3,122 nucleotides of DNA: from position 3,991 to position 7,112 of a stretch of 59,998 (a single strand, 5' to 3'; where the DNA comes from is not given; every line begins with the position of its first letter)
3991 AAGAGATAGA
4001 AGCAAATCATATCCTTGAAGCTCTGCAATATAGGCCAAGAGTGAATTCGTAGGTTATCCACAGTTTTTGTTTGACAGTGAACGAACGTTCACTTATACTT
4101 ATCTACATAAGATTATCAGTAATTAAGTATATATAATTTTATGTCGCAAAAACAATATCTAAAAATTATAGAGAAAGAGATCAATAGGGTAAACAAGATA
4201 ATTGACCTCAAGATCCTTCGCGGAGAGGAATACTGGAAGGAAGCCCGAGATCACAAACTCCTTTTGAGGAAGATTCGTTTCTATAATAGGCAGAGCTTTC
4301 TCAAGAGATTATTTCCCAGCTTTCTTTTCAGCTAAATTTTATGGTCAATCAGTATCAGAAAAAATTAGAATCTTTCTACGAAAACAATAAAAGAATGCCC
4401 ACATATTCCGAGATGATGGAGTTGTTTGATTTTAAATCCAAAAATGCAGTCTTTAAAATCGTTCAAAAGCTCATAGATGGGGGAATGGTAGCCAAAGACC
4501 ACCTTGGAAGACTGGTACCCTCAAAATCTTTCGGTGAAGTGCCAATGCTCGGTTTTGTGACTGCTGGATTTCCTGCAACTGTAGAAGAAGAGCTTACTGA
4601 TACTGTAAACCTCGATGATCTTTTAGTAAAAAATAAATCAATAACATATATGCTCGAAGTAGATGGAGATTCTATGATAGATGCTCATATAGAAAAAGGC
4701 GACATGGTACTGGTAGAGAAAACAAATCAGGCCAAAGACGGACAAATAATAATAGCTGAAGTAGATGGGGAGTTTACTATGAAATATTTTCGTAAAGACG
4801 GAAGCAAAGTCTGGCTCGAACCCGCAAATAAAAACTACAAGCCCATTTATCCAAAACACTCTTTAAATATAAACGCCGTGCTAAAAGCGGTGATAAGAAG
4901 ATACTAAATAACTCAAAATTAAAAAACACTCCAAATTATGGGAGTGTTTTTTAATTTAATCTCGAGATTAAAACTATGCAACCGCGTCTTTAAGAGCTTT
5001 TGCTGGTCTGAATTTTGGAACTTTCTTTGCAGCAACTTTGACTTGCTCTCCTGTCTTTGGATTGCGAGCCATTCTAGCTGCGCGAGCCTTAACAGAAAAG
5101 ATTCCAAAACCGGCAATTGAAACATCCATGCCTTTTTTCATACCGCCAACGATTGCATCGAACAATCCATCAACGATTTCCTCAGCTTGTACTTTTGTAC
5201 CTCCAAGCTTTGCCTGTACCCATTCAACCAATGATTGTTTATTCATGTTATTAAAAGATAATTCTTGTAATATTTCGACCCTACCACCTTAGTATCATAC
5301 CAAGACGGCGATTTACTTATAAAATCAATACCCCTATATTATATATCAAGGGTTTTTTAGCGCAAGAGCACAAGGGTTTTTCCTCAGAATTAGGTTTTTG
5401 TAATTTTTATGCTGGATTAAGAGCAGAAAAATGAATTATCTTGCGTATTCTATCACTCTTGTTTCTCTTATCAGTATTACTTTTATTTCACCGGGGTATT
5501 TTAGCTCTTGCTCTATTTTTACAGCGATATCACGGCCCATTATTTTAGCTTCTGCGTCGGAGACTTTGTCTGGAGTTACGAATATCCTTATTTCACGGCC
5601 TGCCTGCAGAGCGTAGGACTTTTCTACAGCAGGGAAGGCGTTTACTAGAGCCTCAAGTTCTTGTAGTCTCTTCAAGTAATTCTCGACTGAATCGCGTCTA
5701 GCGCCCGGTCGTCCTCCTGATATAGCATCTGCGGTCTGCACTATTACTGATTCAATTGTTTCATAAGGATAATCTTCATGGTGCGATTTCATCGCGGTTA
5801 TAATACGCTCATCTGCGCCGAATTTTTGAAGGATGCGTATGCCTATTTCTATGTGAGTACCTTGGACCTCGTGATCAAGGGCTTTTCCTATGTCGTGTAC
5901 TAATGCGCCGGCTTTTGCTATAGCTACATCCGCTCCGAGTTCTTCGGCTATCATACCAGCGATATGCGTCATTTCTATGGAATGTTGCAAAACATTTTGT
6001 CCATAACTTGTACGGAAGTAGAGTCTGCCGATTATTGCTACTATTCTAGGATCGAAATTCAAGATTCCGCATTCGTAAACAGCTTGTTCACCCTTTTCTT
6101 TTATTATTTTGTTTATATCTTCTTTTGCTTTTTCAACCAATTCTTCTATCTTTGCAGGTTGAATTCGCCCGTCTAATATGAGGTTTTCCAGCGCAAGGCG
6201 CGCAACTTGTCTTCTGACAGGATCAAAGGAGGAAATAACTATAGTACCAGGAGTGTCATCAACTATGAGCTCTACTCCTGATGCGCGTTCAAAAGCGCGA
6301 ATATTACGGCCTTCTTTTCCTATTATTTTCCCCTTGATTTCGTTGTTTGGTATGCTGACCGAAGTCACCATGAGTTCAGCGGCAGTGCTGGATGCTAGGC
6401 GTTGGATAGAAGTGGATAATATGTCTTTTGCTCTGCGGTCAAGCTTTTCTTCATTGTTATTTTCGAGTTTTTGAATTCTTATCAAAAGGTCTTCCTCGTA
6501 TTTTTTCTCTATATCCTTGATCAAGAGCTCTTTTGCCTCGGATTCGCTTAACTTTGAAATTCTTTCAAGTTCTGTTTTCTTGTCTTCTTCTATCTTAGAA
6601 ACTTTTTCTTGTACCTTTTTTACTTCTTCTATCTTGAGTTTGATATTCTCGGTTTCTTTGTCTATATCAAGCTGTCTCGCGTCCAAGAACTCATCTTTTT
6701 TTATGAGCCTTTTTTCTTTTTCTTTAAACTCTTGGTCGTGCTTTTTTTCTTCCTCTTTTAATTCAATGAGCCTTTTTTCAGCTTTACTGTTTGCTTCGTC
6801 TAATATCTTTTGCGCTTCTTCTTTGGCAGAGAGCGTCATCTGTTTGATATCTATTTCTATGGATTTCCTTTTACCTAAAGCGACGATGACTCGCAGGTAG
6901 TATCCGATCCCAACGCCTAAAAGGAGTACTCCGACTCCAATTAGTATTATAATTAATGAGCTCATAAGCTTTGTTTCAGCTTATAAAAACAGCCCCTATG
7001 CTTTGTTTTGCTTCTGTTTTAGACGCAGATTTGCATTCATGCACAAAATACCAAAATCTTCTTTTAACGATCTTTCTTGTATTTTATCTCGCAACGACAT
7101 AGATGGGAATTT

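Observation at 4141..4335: Candidate SOS-induced cell-division inhibitor with a MinD-like membrane-targeting tail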

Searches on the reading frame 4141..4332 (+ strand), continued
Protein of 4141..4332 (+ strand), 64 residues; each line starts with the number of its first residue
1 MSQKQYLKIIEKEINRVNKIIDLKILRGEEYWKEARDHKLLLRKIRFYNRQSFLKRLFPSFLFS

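Call 51: search_dna_similar(query=window:4141-4332:+, collection=phages, mode=protein, max_evalue=1, max_rows=10)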
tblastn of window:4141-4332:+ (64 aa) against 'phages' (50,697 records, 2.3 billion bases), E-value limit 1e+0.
No match.

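Call 52: find_related_loci(query=A1, collection=viral_contigs, flank=4000)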
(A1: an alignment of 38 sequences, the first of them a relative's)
Query A1 (64 aa) in viral_contigs; peptide patterns used: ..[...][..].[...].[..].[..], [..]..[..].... (x = any residue, [..] = any of these).
53 stretches matched a pattern, but none encodes a relative of the query by tblastn (E <= 1e-3).
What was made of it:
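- Closest known: gp7 of Bacillus phage GIL01. Different: gp7 is phage-encoded, and no relative of the present family was found in phage or viral collections (calls 51, 52).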

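Call 53: search_dna_similar(query=window:4141-4332:+, collection=plasmids, mode=protein, max_evalue=1, max_rows=10)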
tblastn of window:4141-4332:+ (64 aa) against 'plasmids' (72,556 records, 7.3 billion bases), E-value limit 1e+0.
No match.
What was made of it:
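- Tried and rejected: GenBank phages, plasmids and IMG/VR viral contigs held no relative (calls 51-53).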

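Call 54: list_cluster_members(proteins=[P0132, P0139, P0156, P0163, P0187, P0202, P0228, P0213, P0267, P0265])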
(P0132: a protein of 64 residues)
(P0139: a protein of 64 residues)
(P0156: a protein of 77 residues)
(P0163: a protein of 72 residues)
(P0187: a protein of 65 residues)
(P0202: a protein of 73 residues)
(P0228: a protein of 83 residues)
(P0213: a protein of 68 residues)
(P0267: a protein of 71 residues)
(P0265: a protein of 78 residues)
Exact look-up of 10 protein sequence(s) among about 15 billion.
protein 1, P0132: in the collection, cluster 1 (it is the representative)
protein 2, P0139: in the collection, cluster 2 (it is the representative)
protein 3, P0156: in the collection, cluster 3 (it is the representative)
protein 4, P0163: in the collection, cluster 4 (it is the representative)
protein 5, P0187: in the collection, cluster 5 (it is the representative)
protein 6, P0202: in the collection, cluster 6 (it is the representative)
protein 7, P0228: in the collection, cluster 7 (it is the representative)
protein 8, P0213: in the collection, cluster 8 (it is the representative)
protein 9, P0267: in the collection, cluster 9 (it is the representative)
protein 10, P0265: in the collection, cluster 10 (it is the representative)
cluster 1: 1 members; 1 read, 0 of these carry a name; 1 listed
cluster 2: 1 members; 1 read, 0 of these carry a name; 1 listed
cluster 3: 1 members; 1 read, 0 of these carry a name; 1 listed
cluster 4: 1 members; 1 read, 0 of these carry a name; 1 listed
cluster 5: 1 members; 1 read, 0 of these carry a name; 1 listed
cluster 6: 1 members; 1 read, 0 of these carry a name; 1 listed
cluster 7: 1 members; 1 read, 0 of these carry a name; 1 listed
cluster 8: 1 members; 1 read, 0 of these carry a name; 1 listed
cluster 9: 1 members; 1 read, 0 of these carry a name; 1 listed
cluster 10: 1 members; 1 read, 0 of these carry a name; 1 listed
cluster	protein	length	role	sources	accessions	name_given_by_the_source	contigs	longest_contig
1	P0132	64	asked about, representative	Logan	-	-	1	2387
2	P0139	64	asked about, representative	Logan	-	-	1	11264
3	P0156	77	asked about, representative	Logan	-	-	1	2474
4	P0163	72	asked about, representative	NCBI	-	-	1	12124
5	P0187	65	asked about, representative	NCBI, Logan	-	-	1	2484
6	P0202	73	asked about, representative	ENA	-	-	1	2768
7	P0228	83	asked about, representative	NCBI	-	-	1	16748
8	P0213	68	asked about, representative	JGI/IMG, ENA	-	-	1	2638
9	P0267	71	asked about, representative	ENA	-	-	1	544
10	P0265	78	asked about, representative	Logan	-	-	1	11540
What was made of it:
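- Tried and rejected: Cluster look-ups gave no organism names for distant members (call 54), so the taxonomic breadth beyond Nomurabacteria and Paceibacterota is inferred from sequence divergence only.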

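Call 56: find_encoding_contigs(protein=P0163, flank=5000, max_places=1)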
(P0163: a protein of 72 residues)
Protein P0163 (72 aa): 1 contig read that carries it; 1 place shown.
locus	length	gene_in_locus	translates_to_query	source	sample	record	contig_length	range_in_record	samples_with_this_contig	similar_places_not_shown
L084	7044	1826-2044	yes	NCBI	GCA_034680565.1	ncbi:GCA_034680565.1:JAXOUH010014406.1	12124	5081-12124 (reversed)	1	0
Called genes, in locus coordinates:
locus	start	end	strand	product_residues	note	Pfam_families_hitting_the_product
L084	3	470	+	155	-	?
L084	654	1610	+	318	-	PF00890:FAD_binding_2 (faint), PF01134:GIDA (faint), PF03486:HI0933_like (faint), PF07992:Pyr_redox_2, PF12831:FAD_oxidored (faint), PF13738:Pyr_redox_3, PF00070:Pyr_redox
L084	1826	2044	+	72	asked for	-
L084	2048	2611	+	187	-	PF00717:Peptidase_S24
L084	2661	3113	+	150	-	-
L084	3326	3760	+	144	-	PF04492:Phage_rep_O (weak)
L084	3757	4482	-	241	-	-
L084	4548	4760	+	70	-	-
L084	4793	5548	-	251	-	-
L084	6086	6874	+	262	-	-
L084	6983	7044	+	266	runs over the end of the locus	-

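Call 57: find_encoding_contigs(protein=P0139, flank=5000, max_places=1)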
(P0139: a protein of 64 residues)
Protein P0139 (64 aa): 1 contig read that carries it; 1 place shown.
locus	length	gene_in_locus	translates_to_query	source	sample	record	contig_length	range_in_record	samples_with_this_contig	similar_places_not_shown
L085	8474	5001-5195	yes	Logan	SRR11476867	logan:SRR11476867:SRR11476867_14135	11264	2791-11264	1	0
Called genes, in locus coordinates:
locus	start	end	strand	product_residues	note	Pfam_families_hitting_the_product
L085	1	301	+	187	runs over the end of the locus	-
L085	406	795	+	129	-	PF05514:HR_lesion (faint), PF07681:DoxX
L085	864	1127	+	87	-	PF01035:DNA_binding_1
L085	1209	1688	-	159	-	-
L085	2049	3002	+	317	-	PF00438:S-AdoMet_synt_N, PF02772:S-AdoMet_synt_M, PF02773:S-AdoMet_synt_C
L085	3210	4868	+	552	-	PF05970:PIF1, PF13245:AAA_19, PF13401:AAA_22 (weak), PF13604:AAA_30, PF21530:Pif1_2B_dom, PF14493:HTH_40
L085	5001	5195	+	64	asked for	-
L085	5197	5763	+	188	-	PF00717:Peptidase_S24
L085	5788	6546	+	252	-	PF08282:Hydrolase_3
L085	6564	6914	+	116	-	PF01050:MannoseP_isomer, PF07883:Cupin_2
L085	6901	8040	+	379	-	PF04041:Glyco_hydro_130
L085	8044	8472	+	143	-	?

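Call 58: find_encoding_contigs(protein=P0265, flank=5000, max_places=1)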
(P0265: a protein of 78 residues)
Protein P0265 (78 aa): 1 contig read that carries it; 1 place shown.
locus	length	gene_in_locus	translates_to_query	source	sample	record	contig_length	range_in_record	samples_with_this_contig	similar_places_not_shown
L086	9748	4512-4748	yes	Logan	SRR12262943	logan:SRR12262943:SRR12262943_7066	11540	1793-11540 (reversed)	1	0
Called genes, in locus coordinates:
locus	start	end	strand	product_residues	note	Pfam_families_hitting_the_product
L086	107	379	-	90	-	PF00216:Bac_DNA_binding, PF18291:HU-HIG (weak)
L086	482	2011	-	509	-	PF12072:RNase_Y_N, PF00013:KH_1 (weak), PF22891:KH_PNO1_2nd (faint), PF01966:HD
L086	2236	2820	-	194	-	PF00574:CLP_protease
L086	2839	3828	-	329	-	PF05697:Trigger_N, PF05698:Trigger_C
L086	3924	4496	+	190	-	PF00717:Peptidase_S24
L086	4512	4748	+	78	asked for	-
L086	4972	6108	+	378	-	PF13433:Peripla_BP_5, PF13458:Peripla_BP_6, PF01094:ANF_receptor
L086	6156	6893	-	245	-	PF01978:TrmB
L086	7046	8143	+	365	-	PF13433:Peripla_BP_5, PF13458:Peripla_BP_6, PF01094:ANF_receptor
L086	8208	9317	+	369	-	PF13433:Peripla_BP_5, PF13458:Peripla_BP_6, PF01094:ANF_receptor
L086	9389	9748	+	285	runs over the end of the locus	PF02653:BPD_transp_2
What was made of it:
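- The gene persists when placed downstream of lexA (call 58).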

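Call 67: search_solved_structures(query=A2, max_evalue=10)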
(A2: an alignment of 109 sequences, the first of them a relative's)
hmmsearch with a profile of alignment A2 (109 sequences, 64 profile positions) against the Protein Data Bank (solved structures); distinct sequences matched with E-value up to 10: 2.
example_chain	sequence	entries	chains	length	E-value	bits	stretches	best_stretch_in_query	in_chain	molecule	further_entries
7a9d_B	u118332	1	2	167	0.69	12.9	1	9-34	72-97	Hemagglutinin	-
3m6s_B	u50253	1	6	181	1.3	12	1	8-33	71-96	Hemagglutinin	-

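Call 76: fold_search(model_id=the predicted structure, library=viral)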
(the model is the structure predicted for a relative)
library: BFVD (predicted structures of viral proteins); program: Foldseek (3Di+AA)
matches with E <= 10: 256; with E <= 0.001: 0
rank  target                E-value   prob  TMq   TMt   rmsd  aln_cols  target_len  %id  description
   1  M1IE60                5.3e-01  0.99  0.79  0.86   1.5        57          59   21  Uncharacterized protein [Bacillus phage Curly]
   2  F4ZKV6                8.6e-01  0.28  0.39  0.18   5.0        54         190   26  Uncharacterized protein [Clostera anachoreta granulovirus]
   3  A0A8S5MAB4            9.2e-01  0.95  0.76  0.35   1.7        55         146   13  Uncharacterized protein [Siphoviridae sp. ctv4j104]
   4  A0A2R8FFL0            9.2e-01  0.25  0.43  0.36   6.0        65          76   20  Uncharacterized protein [Cedratvirus Zaza IHUMI]
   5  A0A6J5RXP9            9.8e-01  0.90  0.75  0.52   2.5        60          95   17  Uncharacterized protein [uncultured Caudovirales phage]
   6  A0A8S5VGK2            1.1e+00  0.93  0.75  0.71   1.0        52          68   17  Uncharacterized protein [Myoviridae sp. ctkfK18]
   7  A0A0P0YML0            1.1e+00  0.77  0.66  0.69   2.8        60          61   17  (no name in the UniProt tables at hand)
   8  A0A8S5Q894            1.1e+00  0.75  0.61  0.58   1.7        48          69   19  Uncharacterized protein [Myoviridae sp. ctm8X17]
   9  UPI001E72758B         1.1e+00  0.25  0.45  0.27   6.5        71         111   11  (no name look-up for this kind of identifier)
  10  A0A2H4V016            1.1e+00  0.30  0.41  0.20   4.4        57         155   14  ORF124 protein [Operophtera brumata nucleopolyhedrovirus]
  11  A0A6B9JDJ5            1.4e+00  0.92  0.72  0.77   0.7        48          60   17  (no name in the UniProt tables at hand)
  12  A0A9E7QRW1            1.4e+00  0.87  0.69  0.77   1.5        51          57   12  (no name in the UniProt tables at hand)
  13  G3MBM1                1.5e+00  0.92  0.77  0.09   1.2        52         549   15  Gp155 [Bacillus phage G]
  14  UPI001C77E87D         1.6e+00  0.47  0.57  0.43   2.8        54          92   18  (no name look-up for this kind of identifier)
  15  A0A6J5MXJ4            1.7e+00  0.82  0.68  0.69   1.2        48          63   14  Uncharacterized protein [uncultured Caudovirales phage]
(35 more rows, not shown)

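Call 80: predict_structure(alignment_id=A3)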
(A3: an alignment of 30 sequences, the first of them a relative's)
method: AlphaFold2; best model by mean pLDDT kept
length: 68 residues; sequences in the alignment: 30
mean_pLDDT: 83.3   pTM: 0.61
mean pLDDT of the five models: 83.3, 82.4, 81.7, 81.5, 80.2
residues with pLDDT >= 90: 38; 70-90: 11; 50-70: 19; < 50: 0
segments of 3 or more residues with pLDDT < 50: none
pLDDT, mean of each block of 10 residues (from residue 1): 88 96 97 95 85 58 60
secondary structure, 60 per line:
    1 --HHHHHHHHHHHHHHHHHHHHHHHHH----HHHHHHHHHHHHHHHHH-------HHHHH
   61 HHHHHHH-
elements in order: H3-27 H32-48 H56-67
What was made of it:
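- On MinD/ParA ATPases: In a distant member the tail is predicted as a separate helix at residues 56-67 (call 80).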

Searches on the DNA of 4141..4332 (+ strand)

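Call 69: search_rna_families(sources=[L005, L057, L070, L080, L048, L056, L060], threshold=evalue, max_evalue=0.1)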
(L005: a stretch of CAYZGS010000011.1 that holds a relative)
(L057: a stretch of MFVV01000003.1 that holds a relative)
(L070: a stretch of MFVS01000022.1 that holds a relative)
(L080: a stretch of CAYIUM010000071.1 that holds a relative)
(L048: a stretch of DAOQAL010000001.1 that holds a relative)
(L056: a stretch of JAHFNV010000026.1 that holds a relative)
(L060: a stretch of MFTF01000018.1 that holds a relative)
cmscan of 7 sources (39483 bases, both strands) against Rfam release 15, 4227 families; matches with E-value up to 0.1: 2.
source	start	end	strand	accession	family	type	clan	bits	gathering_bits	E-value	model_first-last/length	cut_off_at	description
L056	1598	1668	+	RF03402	mir-957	Gene; miRNA;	-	27.8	66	0.06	1-77/77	no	mir-957 microRNA precursor family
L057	1853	2018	-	RF01408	sraL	Gene; sRNA;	-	26.7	39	0.039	1-142/142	no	sraL Hfq binding RNA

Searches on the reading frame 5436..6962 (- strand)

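Call 62: search_protein_families(library=pfam, proteins=[window:5436-6962:-], max_evalue=0.0001)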
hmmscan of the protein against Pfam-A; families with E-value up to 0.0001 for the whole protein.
window:5436-6962:- (508 aa): 3 families
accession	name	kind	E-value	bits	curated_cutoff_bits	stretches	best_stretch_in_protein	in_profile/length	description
PF12072.13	RNase_Y_N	-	1.6e-25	90.1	32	1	5-191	2-199/201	RNase Y N-terminal region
PF01966.28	HD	-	7.8e-18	65.3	22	1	324-415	1-114/116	HD domain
PF00013.35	KH_1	-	4.4e-08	33.2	21.5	1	200-258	2-64/66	KH domain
